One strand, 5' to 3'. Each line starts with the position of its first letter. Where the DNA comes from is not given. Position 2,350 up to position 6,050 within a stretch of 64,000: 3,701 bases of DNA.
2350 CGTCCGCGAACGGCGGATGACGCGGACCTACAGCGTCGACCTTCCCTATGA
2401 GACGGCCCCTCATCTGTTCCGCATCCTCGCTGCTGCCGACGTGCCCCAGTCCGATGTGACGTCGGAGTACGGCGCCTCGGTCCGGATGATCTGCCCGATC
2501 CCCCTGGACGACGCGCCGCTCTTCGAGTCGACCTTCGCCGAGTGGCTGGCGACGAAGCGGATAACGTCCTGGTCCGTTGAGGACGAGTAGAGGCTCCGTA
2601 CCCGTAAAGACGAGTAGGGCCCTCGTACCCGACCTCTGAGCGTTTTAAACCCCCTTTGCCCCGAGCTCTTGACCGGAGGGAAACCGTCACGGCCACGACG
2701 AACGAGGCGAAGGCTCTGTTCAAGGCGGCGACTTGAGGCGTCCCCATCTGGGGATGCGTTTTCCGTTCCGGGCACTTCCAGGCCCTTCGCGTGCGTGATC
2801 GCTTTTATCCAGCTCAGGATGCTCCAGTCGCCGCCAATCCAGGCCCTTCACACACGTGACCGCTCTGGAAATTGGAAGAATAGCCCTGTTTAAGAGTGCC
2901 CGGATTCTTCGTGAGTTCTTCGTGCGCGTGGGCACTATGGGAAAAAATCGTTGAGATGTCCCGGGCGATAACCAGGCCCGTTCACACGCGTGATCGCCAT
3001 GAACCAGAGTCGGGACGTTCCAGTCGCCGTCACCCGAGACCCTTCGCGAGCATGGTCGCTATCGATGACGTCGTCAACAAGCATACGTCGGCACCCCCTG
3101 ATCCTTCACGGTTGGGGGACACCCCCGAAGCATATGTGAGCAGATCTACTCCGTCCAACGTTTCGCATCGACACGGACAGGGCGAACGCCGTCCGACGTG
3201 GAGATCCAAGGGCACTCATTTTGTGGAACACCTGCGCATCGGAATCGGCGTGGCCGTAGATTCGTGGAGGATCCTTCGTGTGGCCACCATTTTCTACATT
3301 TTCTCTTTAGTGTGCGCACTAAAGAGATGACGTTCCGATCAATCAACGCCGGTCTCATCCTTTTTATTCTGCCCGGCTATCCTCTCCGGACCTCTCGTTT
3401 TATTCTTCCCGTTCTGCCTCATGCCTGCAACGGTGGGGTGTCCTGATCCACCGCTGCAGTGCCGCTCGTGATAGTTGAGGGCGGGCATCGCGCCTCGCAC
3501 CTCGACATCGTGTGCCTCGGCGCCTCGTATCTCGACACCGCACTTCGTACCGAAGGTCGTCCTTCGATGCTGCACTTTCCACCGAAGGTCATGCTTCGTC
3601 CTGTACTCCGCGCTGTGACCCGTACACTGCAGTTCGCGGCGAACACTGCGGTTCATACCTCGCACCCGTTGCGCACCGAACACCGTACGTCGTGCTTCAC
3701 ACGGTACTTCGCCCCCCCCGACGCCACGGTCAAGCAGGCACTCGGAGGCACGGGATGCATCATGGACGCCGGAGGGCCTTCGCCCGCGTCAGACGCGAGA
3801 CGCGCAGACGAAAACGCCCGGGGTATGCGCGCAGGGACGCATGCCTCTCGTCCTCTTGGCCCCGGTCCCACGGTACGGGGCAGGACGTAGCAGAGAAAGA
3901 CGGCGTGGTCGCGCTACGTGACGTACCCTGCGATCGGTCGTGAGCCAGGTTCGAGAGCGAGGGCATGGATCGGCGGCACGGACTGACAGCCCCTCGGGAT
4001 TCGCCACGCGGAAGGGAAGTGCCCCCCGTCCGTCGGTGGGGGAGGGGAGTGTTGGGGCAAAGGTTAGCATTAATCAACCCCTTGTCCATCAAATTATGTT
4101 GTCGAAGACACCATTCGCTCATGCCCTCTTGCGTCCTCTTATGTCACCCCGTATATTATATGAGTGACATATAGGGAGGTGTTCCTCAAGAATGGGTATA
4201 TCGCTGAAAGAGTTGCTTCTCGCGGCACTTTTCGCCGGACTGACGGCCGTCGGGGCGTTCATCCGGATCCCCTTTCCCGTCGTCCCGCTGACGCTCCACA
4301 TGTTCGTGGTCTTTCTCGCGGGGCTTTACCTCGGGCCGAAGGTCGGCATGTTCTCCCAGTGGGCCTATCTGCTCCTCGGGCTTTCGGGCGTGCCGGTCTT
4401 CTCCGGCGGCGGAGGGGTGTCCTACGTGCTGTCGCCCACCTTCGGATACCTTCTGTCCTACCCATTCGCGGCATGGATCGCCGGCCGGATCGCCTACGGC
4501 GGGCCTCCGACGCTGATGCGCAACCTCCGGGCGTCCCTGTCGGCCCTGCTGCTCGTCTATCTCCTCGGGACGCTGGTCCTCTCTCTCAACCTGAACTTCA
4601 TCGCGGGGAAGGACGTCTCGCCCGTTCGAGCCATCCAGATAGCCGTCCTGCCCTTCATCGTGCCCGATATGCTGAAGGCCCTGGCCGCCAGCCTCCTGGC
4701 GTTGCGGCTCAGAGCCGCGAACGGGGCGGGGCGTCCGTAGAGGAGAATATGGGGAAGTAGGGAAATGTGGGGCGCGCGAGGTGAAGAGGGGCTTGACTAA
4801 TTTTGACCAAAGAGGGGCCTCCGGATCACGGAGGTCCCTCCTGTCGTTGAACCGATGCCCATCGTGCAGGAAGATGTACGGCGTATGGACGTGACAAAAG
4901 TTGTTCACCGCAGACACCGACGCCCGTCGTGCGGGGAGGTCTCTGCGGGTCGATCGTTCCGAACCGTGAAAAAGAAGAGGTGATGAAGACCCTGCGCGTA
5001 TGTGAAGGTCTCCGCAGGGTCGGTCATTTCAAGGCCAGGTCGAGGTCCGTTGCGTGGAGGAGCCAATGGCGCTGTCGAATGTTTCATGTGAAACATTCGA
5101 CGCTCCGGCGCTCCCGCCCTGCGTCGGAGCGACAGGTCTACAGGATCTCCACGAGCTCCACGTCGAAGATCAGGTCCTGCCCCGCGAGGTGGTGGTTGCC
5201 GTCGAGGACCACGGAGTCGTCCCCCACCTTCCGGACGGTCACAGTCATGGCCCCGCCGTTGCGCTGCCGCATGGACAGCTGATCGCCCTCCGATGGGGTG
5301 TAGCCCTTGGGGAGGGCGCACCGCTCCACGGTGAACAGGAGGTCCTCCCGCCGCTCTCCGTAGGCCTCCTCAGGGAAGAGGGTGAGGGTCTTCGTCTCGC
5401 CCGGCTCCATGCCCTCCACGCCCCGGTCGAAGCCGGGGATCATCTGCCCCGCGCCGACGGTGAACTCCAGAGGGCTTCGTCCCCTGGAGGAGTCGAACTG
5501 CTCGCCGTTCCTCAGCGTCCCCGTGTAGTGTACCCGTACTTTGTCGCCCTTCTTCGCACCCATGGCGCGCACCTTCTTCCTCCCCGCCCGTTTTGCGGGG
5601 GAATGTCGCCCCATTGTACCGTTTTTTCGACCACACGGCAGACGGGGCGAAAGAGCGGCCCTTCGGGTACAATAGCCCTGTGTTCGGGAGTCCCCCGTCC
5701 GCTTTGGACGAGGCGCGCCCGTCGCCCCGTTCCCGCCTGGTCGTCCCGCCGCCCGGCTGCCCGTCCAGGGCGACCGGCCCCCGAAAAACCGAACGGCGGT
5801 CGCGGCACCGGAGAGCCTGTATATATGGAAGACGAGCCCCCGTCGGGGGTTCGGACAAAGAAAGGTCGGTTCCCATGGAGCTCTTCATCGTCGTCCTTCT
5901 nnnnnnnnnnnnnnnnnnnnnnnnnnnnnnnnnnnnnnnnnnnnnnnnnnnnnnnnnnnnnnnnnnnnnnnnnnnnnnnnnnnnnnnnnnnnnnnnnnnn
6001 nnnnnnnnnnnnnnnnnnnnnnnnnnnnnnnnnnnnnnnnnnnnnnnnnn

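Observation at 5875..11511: TerB + DUF2791-type ATPase + Lhr-like helicase: a Shango-type conflict system of unknown mechanism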

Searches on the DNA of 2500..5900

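Call 87: search_rna_families(source=window, start=2500, end=5900, threshold=evalue, max_evalue=0.1)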
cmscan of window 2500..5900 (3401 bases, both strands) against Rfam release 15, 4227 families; matches with E-value up to 0.1: 0.
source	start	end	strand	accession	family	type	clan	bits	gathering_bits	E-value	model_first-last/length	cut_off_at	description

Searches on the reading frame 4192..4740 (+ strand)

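Call 10: search_protein_families(library=pfam, proteins=[window:4192-4740:+], max_evalue=0.001)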
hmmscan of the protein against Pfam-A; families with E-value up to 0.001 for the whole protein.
window:4192-4740:+ (182 aa): 2 families
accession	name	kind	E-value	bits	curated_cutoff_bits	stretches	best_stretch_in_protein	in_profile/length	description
PF02632.19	BioY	-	1.1e-37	129.5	25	1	28-174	1-139/140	BioY family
PF12822.12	ECF_trnsprt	-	5.8e-06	26.9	30.7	1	6-171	1-166/169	ECF transporter, substrate-specific component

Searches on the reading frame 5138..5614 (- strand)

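Call 10: search_protein_families(library=pfam, proteins=[window:5138-5614:-], max_evalue=0.001)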
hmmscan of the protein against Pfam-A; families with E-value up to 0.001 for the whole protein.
window:5138-5614:- (158 aa): 1 family
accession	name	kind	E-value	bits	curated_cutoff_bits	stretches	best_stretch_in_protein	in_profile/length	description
PF00254.34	FKBP_C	-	2.9e-25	88.8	21.1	1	20-154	5-93/94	FKBP-type peptidyl-prolyl cis-trans isomerase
